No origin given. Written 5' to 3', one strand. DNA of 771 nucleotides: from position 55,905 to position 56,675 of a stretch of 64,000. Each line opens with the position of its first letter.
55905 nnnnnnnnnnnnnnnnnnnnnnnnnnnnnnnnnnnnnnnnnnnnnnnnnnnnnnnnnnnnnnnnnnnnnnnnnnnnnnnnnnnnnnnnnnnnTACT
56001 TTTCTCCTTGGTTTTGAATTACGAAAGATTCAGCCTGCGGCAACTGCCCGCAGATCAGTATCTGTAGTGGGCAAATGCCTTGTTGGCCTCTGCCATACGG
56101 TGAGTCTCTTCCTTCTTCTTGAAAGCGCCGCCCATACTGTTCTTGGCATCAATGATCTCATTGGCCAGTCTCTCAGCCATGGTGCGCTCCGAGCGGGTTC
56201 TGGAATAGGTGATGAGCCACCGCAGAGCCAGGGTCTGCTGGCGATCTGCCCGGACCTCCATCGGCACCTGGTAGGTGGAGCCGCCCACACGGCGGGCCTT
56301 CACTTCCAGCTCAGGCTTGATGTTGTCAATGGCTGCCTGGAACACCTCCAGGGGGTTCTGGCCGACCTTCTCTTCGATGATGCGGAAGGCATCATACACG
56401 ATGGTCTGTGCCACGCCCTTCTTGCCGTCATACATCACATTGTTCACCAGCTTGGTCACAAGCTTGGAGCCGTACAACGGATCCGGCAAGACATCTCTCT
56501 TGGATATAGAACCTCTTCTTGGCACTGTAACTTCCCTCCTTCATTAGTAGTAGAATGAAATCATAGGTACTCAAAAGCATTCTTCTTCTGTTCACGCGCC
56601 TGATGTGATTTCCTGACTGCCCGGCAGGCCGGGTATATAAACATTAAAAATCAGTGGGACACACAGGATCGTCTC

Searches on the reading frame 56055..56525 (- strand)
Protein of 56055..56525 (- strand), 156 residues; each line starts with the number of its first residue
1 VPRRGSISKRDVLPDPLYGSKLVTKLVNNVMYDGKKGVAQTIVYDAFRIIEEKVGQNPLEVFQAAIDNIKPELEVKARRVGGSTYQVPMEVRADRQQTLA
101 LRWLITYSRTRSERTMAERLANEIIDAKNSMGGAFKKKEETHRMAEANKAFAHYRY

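Call 37: find_encoding_contigs(protein=window:56055-56525:-, flank=10000, max_places=10)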
Protein window:56055-56525:- (156 aa): 22 contigs read that carry it; 10 places shown.
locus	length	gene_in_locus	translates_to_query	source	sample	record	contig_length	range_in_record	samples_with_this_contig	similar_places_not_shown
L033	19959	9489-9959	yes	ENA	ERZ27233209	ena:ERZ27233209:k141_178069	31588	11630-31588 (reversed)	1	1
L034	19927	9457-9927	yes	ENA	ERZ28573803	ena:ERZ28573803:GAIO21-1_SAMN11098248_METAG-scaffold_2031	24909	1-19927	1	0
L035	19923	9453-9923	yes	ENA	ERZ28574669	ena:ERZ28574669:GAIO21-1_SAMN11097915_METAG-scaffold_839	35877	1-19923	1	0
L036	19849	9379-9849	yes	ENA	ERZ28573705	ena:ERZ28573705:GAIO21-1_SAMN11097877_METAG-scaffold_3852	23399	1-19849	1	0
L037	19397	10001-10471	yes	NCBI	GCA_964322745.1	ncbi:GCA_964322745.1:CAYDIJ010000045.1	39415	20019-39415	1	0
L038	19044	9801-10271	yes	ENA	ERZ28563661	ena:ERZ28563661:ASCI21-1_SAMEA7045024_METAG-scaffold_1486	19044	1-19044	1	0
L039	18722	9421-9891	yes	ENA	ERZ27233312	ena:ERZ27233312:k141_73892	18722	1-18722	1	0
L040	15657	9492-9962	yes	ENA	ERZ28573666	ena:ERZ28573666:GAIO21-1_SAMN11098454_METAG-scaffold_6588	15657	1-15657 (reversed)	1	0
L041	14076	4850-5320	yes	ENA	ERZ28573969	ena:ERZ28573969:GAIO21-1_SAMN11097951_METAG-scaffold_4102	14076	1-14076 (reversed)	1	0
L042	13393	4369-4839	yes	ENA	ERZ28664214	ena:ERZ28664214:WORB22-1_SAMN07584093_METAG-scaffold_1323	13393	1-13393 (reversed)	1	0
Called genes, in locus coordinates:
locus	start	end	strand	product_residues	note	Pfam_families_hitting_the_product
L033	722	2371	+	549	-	PF04563:RNA_pol_Rpb2_1, PF04561:RNA_pol_Rpb2_2, PF04565:RNA_pol_Rpb2_3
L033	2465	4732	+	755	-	PF10385:RNA_pol_Rpb2_45, PF00562:RNA_pol_Rpb2_6, PF04560:RNA_pol_Rpb2_7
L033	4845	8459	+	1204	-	PF04997:RNA_pol_Rpb1_1, PF00623:RNA_pol_Rpb1_2, PF04983:RNA_pol_Rpb1_3, PF05000:RNA_pol_Rpb1_4, PF04998:RNA_pol_Rpb1_5, PF21668:RPOC_hybrid (weak)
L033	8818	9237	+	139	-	PF00164:Ribosom_S12_S23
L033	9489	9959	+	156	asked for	PF00177:Ribosomal_S7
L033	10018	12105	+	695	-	PF00009:GTP_EFTU, PF03144:GTP_EFTU_D2, PF22042:EF-G_D2, PF14492:EFG_III, PF16658:RF3_C (weak), PF03764:EFG_IV, PF00679:EFG_C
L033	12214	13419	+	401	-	PF00009:GTP_EFTU, PF03144:GTP_EFTU_D2, PF03143:GTP_EFTU_D3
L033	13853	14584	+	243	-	PF01891:CbiM (weak), PF07155:ECF-ribofla_trS, PF12822:ECF_trnsprt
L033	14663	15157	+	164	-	PF09335:VTT_dom (faint), PF06695:Sm_multidrug_ex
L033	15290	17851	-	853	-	PF00403:HMA, PF00122:E1-E2_ATPase, PF00702:Hydrolase, PF00403:HMA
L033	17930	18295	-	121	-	PF02583:Trns_repr_metal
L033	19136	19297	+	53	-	PF00471:Ribosomal_L33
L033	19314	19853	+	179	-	-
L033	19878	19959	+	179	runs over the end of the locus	PF02357:NusG, PF00467:KOW (weak)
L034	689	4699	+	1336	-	PF04563:RNA_pol_Rpb2_1, PF04561:RNA_pol_Rpb2_2, PF04565:RNA_pol_Rpb2_3, PF10385:RNA_pol_Rpb2_45, PF00562:RNA_pol_Rpb2_6, PF04560:RNA_pol_Rpb2_7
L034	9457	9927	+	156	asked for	PF00177:Ribosomal_S7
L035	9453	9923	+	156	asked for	PF00177:Ribosomal_S7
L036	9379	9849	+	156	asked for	PF00177:Ribosomal_S7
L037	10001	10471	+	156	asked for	PF00177:Ribosomal_S7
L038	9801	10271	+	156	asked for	PF00177:Ribosomal_S7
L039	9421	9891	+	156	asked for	PF00177:Ribosomal_S7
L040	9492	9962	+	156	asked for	PF00177:Ribosomal_S7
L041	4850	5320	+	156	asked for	PF00177:Ribosomal_S7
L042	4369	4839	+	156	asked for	PF00177:Ribosomal_S7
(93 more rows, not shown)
